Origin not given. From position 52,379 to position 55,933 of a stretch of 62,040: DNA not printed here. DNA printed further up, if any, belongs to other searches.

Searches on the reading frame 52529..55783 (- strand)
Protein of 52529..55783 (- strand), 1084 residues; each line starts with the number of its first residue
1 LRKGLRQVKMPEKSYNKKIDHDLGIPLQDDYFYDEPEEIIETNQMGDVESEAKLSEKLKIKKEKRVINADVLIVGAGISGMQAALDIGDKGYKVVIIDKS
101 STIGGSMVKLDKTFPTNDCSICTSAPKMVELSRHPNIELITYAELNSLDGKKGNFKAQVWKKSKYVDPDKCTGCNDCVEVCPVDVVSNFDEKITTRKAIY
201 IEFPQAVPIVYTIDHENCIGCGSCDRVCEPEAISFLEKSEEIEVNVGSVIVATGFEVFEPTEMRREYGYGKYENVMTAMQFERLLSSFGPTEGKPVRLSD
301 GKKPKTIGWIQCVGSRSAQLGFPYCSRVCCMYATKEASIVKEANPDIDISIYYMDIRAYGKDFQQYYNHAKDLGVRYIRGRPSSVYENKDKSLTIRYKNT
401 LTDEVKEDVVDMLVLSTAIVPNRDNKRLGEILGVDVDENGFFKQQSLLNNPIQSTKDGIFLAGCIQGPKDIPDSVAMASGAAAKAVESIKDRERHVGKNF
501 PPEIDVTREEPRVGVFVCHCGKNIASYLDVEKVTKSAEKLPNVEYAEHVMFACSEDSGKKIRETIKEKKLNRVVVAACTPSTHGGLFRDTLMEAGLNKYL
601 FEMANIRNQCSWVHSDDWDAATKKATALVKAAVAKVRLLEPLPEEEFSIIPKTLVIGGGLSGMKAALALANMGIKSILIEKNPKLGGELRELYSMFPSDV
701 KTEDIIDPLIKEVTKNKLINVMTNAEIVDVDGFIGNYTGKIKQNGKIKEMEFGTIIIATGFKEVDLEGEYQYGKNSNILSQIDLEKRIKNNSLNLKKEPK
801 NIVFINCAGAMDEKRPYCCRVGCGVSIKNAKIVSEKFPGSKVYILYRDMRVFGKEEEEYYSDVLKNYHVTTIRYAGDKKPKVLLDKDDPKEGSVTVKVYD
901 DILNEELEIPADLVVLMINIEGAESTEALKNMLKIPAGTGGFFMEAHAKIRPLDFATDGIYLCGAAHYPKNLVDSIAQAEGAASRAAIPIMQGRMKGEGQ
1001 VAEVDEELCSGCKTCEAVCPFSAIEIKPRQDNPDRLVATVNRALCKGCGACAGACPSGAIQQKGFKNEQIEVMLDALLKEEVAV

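Call 3: search_protein_families(library=pfam, proteins=[window:52529-55783:-], max_evalue=0.01)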
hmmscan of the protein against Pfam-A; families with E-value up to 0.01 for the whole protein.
window:52529-55783:- (1084 aa): 29 families (the best 25 are shown)
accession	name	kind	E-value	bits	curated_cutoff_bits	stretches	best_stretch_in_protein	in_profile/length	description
PF07992.20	Pyr_redox_2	-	1.3e-26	94.2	26.1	2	652-973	2-285/291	Pyridine nucleotide-disulphide oxidoreductase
PF00037.32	Fer4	-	1.3e-25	88.5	21.1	4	165-186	2-23/24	4Fe-4S binding domain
PF12838.12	Fer4_7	-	2.3e-18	66.8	27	4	1009-1059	2-52/52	4Fe-4S dicluster domain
PF12837.12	Fer4_6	-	6.7e-17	61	25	3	166-185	4-23/24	4Fe-4S binding domain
PF12831.13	FAD_oxidored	-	9e-17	61.9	27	2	654-700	3-49/416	FAD dependent oxidoreductase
PF14697.11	Fer4_21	-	6.6e-16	58.6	35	4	1002-1061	1-58/59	4Fe-4S dicluster domain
PF13237.11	Fer4_10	-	3.2e-15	56.2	25.5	3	165-190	3-29/53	4Fe-4S dicluster domain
PF12797.12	Fer4_2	-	1.1e-14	53.7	24.5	3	164-183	3-22/22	4Fe-4S binding domain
PF13450.12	NAD_binding_8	-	3.5e-14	53.3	21.9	2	73-107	1-35/68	NAD(P)-binding Rossmann-like domain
PF13187.11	Fer4_9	-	4.1e-13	49.6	27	2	170-232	1-51/52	4Fe-4S dicluster domain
PF13484.11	Fer4_16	-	2.1e-12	48.1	30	2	170-228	1-63/66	4Fe-4S double cluster binding domain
PF25160.1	LdpA_Fe-S-bd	-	1.5e-11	44.4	27.6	2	1014-1063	8-46/49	LdpA Fe-S cluster-binding domain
PF03486.20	HI0933_like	-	1.7e-11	44.5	50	2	70-104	2-36/244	HI0933-like protein Rossmann domain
PF00890.30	FAD_binding_2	-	2.3e-11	44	20.4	2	70-107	1-38/414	FAD binding domain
PF01134.28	GIDA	-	9.1e-11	41.9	22.1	2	654-683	3-32/391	Glucose inhibited division protein A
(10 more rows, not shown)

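Call 4: search_protein_families(library=ncbifam, proteins=[window:52529-55783:-], max_evalue=0.01)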
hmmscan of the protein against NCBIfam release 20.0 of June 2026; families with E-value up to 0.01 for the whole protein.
window:52529-55783:- (1084 aa): 237 families (the best 25 are shown)
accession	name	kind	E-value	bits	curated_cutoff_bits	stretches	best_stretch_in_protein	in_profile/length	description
NF040770.1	hetero_SS_HdrA2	exception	0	1052.9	1100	3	52-490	123-561/777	CoB-CoM heterodisulfide reductase HdrA2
NF041778.1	hetero_SS_HdrA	equivalog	2.8e-246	819.1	1400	3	55-496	129-577/771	ferredoxin:CoB-CoM heterodisulfide reductase subunit HdrA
NF041891.1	hdrA_Methbact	equivalog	1.9e-239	796.9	1300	3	59-490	124-557/762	ferredoxin:CoB-CoM heterodisulfide reductase subunit HdrA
NF009410.0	PRK12771.1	subfamily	9.1e-20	70.7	516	3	49-107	119-177/566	NAD(P)-binding protein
TIGR01971.1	NuoI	subfamily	6.6e-18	64.5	113.05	2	994-1062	28-100/121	NADH-quinone oxidoreductase, chain I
NF042909.1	FMH_DH_FwdF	exception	4.5e-17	62.2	375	2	999-1063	250-314/336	tungsten-dependent formylmethanofuran dehydrogenase subunit FwdF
NF040864.1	HgcB_ferredoxin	equivalog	7.4e-17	61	99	2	1003-1062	10-63/93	mercury methylation ferredoxin HgcB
TIGR02179.1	PorD_KorD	subfamily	1.9e-15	56.7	60.05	2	1004-1061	22-73/78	2-oxoacid:acceptor oxidoreductase, delta subunit, pyruvate/2-ketoisovalerate family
TIGR01944.1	rnfB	subfamily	3.5e-15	56.1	68.7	2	997-1068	103-168/190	RnfABCDGE type electron transport complex subunit B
NF058577.1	FdxA_fam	equivalog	1.7e-14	53.7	65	3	211-232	31-52/52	4Fe-4S ferredoxin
TIGR01372.1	soxA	subfamily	2.4e-14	52.1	1164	2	63-118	163-218/996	sarcosine oxidase subunit alpha family protein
NF006221.0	PRK08348.1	subfamily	3.2e-14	52.8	124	3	1003-1062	40-94/136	NADH-plastoquinone oxidoreductase subunit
NF038196.1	ferrodoxin_EFR1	subfamily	4e-14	53.2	75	2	1002-1064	180-233/242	EFR1 family ferrodoxin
NF041087.1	bile_acid_BaiCD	equivalog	7.6e-14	50.7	825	2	64-108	376-420/642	bile acid Fe-S flavoenzyme BaiCD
TIGR03997.1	mycofact_OYE_2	equivalog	1.1e-13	50.5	793.15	2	652-717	381-445/645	mycofactocin system FadH/OYE family oxidoreductase 2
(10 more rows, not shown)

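Call 68: search_solved_structures(query=window:52529-55783:-, max_evalue=1e-20, show_alignments=1)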
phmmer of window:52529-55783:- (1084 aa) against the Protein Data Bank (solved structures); distinct sequences matched with E-value up to 1e-20: 6.
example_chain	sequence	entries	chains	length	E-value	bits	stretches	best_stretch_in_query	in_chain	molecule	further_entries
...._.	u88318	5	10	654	1.6e-219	734.6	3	70-435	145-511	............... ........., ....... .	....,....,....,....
8rvu_a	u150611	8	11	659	4.9e-218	729.7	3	77-434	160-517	H(2):CoB-CoM heterodisulfide,ferredoxin reductase subunit A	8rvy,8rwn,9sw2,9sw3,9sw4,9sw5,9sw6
8rvv_A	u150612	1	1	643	6.1e-217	726.1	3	73-434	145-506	H(2):CoB-CoM heterodisulfide,ferredoxin reductase subunit A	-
9sfi_A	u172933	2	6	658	2.4e-192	644.7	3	68-405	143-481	CoB--CoM heterodisulfide reductase iron-sulfur subunit A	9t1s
7bkb_A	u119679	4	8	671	1.7e-184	618.7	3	71-478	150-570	CoB--CoM heterodisulfide reductase iron-sulfur subunit A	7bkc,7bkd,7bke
6tjr_A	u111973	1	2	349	1.8e-52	181.6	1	243-487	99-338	Fumarate reductase/succinate dehydrogenase flavoprotein domain protein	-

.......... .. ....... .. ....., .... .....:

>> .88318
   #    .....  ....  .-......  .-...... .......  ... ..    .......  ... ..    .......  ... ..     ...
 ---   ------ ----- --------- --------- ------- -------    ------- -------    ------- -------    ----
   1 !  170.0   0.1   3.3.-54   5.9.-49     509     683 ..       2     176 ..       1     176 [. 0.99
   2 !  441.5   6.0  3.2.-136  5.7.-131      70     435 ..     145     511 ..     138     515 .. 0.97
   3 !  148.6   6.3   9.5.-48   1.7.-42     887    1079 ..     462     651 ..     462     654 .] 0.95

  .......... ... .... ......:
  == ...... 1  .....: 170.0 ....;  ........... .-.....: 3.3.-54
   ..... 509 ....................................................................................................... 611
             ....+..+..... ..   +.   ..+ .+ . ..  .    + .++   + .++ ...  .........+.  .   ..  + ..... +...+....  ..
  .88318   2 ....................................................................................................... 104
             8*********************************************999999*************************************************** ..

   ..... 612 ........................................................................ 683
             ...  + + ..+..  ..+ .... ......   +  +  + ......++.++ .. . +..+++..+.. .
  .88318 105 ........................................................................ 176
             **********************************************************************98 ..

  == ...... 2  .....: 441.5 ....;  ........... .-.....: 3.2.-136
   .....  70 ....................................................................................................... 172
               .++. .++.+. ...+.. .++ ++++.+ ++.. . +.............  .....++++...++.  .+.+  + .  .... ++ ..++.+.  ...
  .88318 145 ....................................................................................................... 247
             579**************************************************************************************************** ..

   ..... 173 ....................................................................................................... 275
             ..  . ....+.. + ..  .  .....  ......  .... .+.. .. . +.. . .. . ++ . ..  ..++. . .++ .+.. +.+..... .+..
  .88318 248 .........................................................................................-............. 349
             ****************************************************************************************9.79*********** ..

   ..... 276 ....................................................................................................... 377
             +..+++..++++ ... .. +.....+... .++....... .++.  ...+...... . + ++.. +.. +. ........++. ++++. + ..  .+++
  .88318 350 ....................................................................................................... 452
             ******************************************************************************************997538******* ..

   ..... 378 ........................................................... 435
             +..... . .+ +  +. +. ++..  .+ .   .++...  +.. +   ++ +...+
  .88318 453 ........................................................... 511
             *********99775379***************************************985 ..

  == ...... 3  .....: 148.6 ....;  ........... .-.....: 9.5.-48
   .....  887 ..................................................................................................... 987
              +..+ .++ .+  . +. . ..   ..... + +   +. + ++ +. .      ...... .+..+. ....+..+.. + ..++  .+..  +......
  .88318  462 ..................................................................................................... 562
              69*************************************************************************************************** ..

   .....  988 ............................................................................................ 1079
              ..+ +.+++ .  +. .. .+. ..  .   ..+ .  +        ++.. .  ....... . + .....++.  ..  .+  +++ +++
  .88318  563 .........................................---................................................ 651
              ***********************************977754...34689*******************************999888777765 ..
